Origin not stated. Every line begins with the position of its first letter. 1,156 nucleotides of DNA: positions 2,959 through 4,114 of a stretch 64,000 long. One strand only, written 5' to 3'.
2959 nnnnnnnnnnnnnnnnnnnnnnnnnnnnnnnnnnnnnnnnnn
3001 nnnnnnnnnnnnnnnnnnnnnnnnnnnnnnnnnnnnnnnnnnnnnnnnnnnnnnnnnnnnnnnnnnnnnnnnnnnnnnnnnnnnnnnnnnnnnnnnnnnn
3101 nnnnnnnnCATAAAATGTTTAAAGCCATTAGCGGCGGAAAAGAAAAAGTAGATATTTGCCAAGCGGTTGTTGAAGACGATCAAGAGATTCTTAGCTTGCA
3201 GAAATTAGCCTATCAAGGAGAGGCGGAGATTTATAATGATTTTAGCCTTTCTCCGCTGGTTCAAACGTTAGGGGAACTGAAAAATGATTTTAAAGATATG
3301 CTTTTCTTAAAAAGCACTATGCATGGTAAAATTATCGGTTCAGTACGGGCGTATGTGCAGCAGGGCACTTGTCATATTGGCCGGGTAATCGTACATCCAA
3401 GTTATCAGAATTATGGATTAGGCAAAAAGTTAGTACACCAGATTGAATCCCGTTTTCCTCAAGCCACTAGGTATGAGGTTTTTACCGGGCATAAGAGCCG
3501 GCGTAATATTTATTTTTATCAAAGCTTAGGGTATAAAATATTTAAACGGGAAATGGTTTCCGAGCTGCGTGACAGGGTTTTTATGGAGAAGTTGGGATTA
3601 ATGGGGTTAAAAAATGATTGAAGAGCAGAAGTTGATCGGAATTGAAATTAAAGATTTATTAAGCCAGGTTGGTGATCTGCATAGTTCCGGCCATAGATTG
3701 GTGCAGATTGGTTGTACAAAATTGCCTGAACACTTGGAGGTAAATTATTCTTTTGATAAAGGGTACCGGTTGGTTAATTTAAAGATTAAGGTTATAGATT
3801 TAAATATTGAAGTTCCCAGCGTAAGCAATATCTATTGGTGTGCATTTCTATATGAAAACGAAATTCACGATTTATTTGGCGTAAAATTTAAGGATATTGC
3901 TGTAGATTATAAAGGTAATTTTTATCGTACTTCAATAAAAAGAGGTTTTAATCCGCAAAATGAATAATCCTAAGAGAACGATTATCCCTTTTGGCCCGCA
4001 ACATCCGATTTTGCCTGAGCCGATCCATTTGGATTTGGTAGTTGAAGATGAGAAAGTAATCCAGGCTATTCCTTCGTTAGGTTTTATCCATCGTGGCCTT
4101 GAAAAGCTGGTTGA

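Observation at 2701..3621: Ech hydrogenase small subunit (NuoB-like) carrying a C-terminal GNAT acetyltransferase domain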

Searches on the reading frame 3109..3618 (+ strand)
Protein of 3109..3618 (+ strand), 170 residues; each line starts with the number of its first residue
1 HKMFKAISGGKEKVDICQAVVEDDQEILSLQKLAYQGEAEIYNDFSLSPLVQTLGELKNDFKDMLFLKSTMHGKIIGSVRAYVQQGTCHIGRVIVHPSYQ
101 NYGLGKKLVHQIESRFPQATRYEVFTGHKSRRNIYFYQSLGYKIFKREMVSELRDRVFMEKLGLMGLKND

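Call 4: search_protein_families(library=ncbifam, proteins=[window:3109-3618:+], max_evalue=0.01)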
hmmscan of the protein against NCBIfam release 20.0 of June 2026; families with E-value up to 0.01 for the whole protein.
window:3109-3618:+ (170 aa): 8 families
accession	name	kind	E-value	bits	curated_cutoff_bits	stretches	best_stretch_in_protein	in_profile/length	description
TIGR01575.1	rimI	equivalog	2.3e-05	24.6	86.4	1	63-145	31-115/132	ribosomal protein S18-alanine N-acetyltransferase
NF002959.0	PRK03624.1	equivalog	3.3e-05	23.6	124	1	57-144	42-131/147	GNAT family acetyltransferase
NF007853.0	PRK10562.1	equivalog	4e-05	23.9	125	1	88-154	69-132/146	N-acetyltransferase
NF005840.0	PRK07757.1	equivalog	5.1e-05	23.2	154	1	50-151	30-127/153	N-acetyltransferase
TIGR04045.1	MSMEG_0567_GNAT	equivalog_domain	0.00028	20.5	68.45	1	69-153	53-138/153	MSMEG_0567/Sll0786 family nitrogen starvation N-acetyltransferase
NF007807.0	PRK10514.1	equivalog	0.0034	17.3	134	0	89-150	72-130/147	acetyltransferase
NF040501.1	resist_ArsN2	equivalog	0.0046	16.6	125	1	66-152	27-111/133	arsenic resistance N-acetyltransferase ArsN2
NF000108.1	AAC_2p_Ia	exception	0.0048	16.9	350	1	43-170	31-159/178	aminoglycoside N-acetyltransferase AAC(2')-Ia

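Call 8: search_solved_structures(query=window:3109-3618:+, max_evalue=1, show_alignments=2)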
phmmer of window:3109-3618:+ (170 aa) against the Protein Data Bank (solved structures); distinct sequences matched with E-value up to 1: 39.
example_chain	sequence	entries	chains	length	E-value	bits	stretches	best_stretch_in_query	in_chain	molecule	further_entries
2atr_A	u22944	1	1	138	1e-05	28.9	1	74-145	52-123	acetyltransferase, GNAT family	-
3fb3_A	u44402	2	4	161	3.3e-05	27.2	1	73-150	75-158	N-acetyltransferase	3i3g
1y9k_A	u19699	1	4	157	0.0016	21.7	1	72-147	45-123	IAA acetyltransferase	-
6zmp_A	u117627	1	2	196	0.0025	21.1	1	87-146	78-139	N-terminal acetyltransferase-like protein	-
5xxr_A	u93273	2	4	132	0.0036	20.6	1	32-116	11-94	Protein RibT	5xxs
2q7b_A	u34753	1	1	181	0.0041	20.4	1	70-150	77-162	Acetyltransferase, GNAT family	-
5jq4_A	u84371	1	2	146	0.007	19.6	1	72-153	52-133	Acetyltransferase SACOL1063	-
5jph_A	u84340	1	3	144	0.0073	19.5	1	72-152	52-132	Acetyltransferase SACOL1063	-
2fia_A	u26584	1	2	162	0.0079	19.4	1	55-145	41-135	acetyltransferase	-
1i21_A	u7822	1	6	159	0.008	19.4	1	35-144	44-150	GLUCOSAMINE-PHOSPHATE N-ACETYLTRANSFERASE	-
1i12_A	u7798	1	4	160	0.0082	19.4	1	35-144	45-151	GLUCOSAMINE-PHOSPHATE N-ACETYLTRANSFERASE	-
1i1d_A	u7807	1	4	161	0.0083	19.4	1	35-144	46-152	GLUCOSAMINE-PHOSPHATE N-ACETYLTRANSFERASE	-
7dai_A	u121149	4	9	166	0.013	18.7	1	74-143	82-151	Serotonin N-acetyltransferase 1, chloroplastic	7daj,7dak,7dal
6k5m_A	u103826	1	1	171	0.013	18.7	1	74-143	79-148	Serotonin N-acetyltransferase 1, chloroplastic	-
6wqc_A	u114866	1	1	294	0.014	18.6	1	51-144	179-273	N-terminal acetyltransferase, GNAT family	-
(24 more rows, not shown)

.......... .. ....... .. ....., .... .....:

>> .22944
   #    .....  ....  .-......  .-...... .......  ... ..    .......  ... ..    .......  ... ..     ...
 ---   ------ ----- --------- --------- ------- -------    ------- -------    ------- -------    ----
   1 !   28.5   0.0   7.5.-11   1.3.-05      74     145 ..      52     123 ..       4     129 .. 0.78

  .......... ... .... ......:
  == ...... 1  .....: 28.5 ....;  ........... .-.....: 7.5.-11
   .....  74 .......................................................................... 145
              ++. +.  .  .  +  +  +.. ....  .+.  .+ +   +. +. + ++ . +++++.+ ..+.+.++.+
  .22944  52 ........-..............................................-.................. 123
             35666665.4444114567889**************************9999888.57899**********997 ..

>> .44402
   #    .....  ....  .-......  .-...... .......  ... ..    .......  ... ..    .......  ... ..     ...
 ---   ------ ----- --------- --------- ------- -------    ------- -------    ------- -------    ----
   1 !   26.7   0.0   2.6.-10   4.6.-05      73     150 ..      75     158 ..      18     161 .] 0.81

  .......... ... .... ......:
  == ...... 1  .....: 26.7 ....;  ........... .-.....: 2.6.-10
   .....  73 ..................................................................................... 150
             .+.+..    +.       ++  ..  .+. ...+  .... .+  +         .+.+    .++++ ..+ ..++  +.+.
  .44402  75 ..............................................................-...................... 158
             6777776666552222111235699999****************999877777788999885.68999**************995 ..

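Call 12: find_related_loci(query=window:3109-3618:+, collection=genome_contigs, flank=8000)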
Query window:3109-3618:+ (170 aa) in genome_contigs; peptide patterns used: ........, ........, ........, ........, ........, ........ (x = any residue, [..] = any of these).
116 stretches matched a pattern; 77 encode a relative of the query (tblastn E <= 1e-3); 77 distinct loci.
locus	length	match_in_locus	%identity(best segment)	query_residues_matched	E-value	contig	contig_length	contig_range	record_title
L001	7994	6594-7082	72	1-163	7e-78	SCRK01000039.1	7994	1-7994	MAG: bacterium isolate FW104_bin.10 FW104_bin.10-1588, whole genome shotgun sequence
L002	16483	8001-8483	71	1-161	1e-76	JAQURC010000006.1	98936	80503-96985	MAG: Candidatus Omnitrophota bacterium isolate STD1_64 NODE_437_length_98936_cov_13.456102_Sandtown_D1, whole genome sho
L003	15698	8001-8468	61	4-159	2e-62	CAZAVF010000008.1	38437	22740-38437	MAG TPA_asm: uncultured Planctomycetales bacterium isolate SRP278314_co1_201 genome assembly, contig: NODE_1343_length_3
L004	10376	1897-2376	59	4-163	1e-60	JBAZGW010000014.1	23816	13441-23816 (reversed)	MAG: Candidatus Omnitrophota bacterium isolate SO_2017_LW3_55 NODE_5433_length_23816_cov_1.440120_LW162_2017, whole geno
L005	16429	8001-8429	64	19-161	2e-58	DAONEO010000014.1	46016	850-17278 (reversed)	MAG TPA_asm: Candidatus Omnitrophota bacterium isolate AMR_MDS_3867 NODE_710_length_46016_cov_18.107744, whole genome sh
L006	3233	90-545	56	14-165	5e-57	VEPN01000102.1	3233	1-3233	MAG: Candidatus Methanoperedens sp. isolate MnB_21 scaffold105, whole genome shotgun sequence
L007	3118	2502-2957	53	12-163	4e-55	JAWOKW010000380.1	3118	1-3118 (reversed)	MAG: Candidatus Methanoperedens sp. isolate bin_184_1 c_000023134202, whole genome shotgun sequence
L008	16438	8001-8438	56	16-161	1e-54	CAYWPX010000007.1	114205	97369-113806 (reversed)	MAG TPA_asm: uncultured Planctomycetia bacterium isolate SRP278252_co2_234 genome assembly, contig: NODE_223_length_1142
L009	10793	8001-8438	54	16-161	5e-53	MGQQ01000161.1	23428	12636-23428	MAG: Deltaproteobacteria bacterium RBG_16_49_23 RBG_16_scaffold_906, whole genome shotgun sequence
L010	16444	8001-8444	55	14-161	7e-52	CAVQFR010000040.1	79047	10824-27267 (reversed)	MAG: uncultured delta proteobacterium isolate MFD05942.bin.3.282 genome assembly, contig: contig_74053, whole genome sho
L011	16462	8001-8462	53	10-161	7e-52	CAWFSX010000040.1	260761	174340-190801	MAG: uncultured delta proteobacterium isolate MFD00709.bin.2.41 genome assembly, contig: contig_20927, whole genome shot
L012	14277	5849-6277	52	19-161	9e-52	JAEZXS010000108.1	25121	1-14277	MAG: Proteobacteria bacterium isolate OH_PFB_21 k127_328495, whole genome shotgun sequence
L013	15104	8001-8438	55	16-161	1e-51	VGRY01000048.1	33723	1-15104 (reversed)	MAG: Deltaproteobacteria bacterium isolate K_DeepCast_100m_mx_276 K_DeepCast_100m_mx_276_Ga0194127_10001534, whole genom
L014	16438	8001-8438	53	16-161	1e-50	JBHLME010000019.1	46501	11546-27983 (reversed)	MAG: Promethearchaeota archaeon isolate DZ2M.219 DZ2M.219@1918, whole genome shotgun sequence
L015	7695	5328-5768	57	16-162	2e-50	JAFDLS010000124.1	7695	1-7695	MAG: Deltaproteobacteria bacterium isolate Meg22_810_Bin_229 Meg22_810_Bin_229_scaffold_33172, whole genome shotgun sequ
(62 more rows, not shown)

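Call 17: search_protein_representatives(protein=window:3109-3618:+)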
Query: 170 residues. Proteins with E-value up to 0.001 (for the whole library): 2355; up to 1e-10: 1073; up to 1e-30: 129. The best 150 are listed.
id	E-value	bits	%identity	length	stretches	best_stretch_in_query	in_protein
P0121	1.3e-47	178.0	53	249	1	1-163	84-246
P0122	1.1e-46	175.1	37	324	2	16-161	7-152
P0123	1.6e-46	174.5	57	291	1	13-162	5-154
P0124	1.6e-44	168.0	54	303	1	18-164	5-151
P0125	2.8e-44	167.2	51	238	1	15-162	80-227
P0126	4.4e-44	166.6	52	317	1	11-161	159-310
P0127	5.2e-44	166.4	52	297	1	13-161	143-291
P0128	3.0e-43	163.9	50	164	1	15-163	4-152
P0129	8.6e-43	162.4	53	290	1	14-161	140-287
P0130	9.8e-43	162.2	56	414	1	19-162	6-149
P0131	1.6e-42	161.5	40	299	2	14-163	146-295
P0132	3.0e-42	160.6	51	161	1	17-161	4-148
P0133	4.2e-42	160.2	51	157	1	18-161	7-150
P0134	4.5e-42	160.1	52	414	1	11-161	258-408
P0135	9.2e-42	159.1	48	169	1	9-162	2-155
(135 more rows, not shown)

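Call 23: search_protein_families(library=pfam, alignment_id=A2, max_evalue=0.0001)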
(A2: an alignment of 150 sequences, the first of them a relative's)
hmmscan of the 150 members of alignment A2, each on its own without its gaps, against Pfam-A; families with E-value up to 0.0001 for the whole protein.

A. member 1, P0121 (249 aa): 4 families
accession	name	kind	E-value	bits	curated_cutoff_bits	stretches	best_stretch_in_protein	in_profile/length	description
PF01058.29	Oxidored_q6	-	1.9e-21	76.6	27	1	1-74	46-126/128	NADH ubiquinone oxidoreductase, 20 Kd subunit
PF00583.31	Acetyltransf_1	-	2.6e-12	47.5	20.7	1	118-225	5-116/116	Acetyltransferase (GNAT) family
PF13508.13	Acetyltransf_7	-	1.2e-09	38.8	27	1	149-226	5-83/84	Acetyltransferase (GNAT) domain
PF13673.13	Acetyltransf_10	-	2.6e-09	37.6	23.6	1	137-232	19-114/128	Acetyltransferase (GNAT) domain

B. families by the number of members that match (of 150 scanned): 59 families (the first 25 are shown)
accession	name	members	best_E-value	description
PF00583.31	Acetyltransf_1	150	9.5e-36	Acetyltransferase (GNAT) family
PF13508.13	Acetyltransf_7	150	1.5e-33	Acetyltransferase (GNAT) domain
PF13673.13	Acetyltransf_10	150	8.2e-32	Acetyltransferase (GNAT) domain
PF08445.16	FR47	78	1.6e-13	FR47-like protein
PF13527.13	Acetyltransf_9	27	2.3e-17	Acetyltransferase (GNAT) domain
PF13302.13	Acetyltransf_3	15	1.4e-39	Acetyltransferase (GNAT) domain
PF13420.13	Acetyltransf_4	11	4.1e-09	Acetyltransferase (GNAT) domain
PF14542.12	Acetyltransf_CG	7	2e-08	GCN5-related N-acetyl-transferase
PF12568.14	PanZ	7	1.2e-05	Acetyltransferase (GNAT) domain, PanZ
PF00697.28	PRAI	4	9.8e-39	N-(5'phosphoribosyl)anthranilate (PRA) isomerase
PF13880.12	Acetyltransf_13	4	3.7e-08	ESCO1/2 acetyl-transferase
PF13480.13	Acetyltransf_6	4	6.5e-08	Acetyltransferase (GNAT) domain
PF13649.12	Methyltransf_25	3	2.2e-22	Methyltransferase domain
PF08241.18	Methyltransf_11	3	1.3e-20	Methyltransferase domain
PF08242.18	Methyltransf_12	3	9.2e-20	Methyltransferase domain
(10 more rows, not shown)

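Call 50: search_solved_structures(query=A4, max_evalue=0.001, show_alignments=2)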
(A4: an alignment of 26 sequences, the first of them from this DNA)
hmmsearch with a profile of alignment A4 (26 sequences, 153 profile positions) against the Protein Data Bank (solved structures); distinct sequences matched with E-value up to 0.001: 79 (the best 60 are shown).
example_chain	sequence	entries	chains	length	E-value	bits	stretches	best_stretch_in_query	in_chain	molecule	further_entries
2atr_A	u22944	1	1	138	4.8e-13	52.2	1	37-135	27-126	acetyltransferase, GNAT family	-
5xxr_A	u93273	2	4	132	3.4e-11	46.2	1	30-105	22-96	Protein RibT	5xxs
5jq4_A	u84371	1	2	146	2.8e-10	43.2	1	46-150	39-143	Acetyltransferase SACOL1063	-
5jph_A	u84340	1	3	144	3.7e-10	42.8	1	46-149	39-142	Acetyltransferase SACOL1063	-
1y9k_A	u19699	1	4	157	4.9e-10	42.4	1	43-133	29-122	IAA acetyltransferase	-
2pdo_A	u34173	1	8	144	8.9e-09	38.3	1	48-132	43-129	Acetyltransferase ypeA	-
4qus_A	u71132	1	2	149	1.6e-08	37.5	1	48-132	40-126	Acetyltransferase YpeA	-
4qvt_A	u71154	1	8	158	1.8e-08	37.3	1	48-132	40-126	Acetyltransferase YpeA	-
6ao7_A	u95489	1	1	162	2.7e-08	36.8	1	48-133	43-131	Acetyltransferase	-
1q2y_A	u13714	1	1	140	6e-08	35.6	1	38-138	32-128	similar to hypothetical proteins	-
6wqb_A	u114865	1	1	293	8.5e-08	35.1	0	50-133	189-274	N-terminal acetyltransferase, GNAT family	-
6wqc_A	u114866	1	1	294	8.6e-08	35.1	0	50-133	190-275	N-terminal acetyltransferase, GNAT family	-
3lod_A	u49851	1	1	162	9.1e-08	35.1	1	70-149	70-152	Putative acyl-CoA N-acyltransferase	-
1yvk_A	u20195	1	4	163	2.2e-07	33.8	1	53-132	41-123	hypothetical protein BSU33890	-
7dai_A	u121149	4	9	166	3.2e-07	33.3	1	58-130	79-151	Serotonin N-acetyltransferase 1, chloroplastic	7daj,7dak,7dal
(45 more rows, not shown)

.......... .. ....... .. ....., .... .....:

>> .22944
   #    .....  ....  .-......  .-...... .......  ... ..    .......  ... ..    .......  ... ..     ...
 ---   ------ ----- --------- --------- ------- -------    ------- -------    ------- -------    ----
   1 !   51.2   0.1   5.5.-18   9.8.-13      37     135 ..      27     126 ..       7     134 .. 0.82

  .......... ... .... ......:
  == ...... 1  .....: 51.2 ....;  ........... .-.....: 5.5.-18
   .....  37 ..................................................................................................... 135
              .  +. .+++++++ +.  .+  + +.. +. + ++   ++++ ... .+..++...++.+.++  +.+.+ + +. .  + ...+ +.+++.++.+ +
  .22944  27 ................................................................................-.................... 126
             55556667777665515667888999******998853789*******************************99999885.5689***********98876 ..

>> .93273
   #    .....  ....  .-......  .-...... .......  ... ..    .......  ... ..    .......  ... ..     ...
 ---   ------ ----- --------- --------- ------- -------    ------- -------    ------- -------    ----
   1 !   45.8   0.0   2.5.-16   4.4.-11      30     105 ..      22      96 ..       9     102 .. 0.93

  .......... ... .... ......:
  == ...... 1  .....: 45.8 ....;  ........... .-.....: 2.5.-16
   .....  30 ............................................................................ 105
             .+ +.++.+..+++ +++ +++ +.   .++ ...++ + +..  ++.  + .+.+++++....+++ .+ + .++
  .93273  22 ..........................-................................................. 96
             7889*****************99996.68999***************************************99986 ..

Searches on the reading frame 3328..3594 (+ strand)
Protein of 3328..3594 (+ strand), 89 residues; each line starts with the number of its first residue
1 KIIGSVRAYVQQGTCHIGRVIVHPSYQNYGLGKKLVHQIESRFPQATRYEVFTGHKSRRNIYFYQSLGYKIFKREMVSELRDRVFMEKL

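Call 64: search_solved_structures(query=window:3328-3594:+, max_evalue=10, show_alignments=0)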
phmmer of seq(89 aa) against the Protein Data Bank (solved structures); distinct sequences matched with E-value up to 10: 35.
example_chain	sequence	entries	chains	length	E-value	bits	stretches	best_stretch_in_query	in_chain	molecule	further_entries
2atr_A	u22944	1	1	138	6.4e-06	29.8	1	15-73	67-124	acetyltransferase, GNAT family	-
3fb3_A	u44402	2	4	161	2.4e-05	28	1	14-77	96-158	N-acetyltransferase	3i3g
6zmp_A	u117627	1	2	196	0.0012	22.5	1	15-73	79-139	N-terminal acetyltransferase-like protein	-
1y9k_A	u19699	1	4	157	0.0014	22.3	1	12-74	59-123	IAA acetyltransferase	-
5jph_A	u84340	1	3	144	0.0084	19.8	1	10-79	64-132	Acetyltransferase SACOL1063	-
5jq4_A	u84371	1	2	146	0.0086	19.8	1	10-79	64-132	Acetyltransferase SACOL1063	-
2q7b_A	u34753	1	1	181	0.0094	19.7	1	1-76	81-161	Acetyltransferase, GNAT family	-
7dai_A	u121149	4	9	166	0.0095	19.7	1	3-70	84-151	Serotonin N-acetyltransferase 1, chloroplastic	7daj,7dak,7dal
6k5m_A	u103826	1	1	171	0.0098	19.6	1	3-70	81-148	Serotonin N-acetyltransferase 1, chloroplastic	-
1i21_A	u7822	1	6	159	0.025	18.3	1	11-71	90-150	GLUCOSAMINE-PHOSPHATE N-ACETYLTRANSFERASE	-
1i12_A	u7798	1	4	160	0.026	18.3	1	11-71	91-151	GLUCOSAMINE-PHOSPHATE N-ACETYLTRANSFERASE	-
1i1d_A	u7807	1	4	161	0.026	18.3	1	11-71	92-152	GLUCOSAMINE-PHOSPHATE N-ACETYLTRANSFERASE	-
2fia_A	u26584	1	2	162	0.028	18.2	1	15-72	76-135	acetyltransferase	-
6ao7_A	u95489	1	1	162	0.034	17.9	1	13-72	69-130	Acetyltransferase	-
3dr6_A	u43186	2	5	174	0.043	17.6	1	20-72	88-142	yncA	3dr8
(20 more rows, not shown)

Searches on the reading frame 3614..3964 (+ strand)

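Call 3: search_protein_families(library=pfam, proteins=[window:3614-3964:+], max_evalue=0.01)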
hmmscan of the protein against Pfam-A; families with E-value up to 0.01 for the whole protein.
window:3614-3964:+ (117 aa): 1 family
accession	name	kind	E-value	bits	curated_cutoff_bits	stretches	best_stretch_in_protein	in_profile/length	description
PF00329.25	Complex1_30kDa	-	6.5e-10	40.1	22.5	1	27-94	24-96/124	Respiratory-chain NADH dehydrogenase, 30 Kd subunit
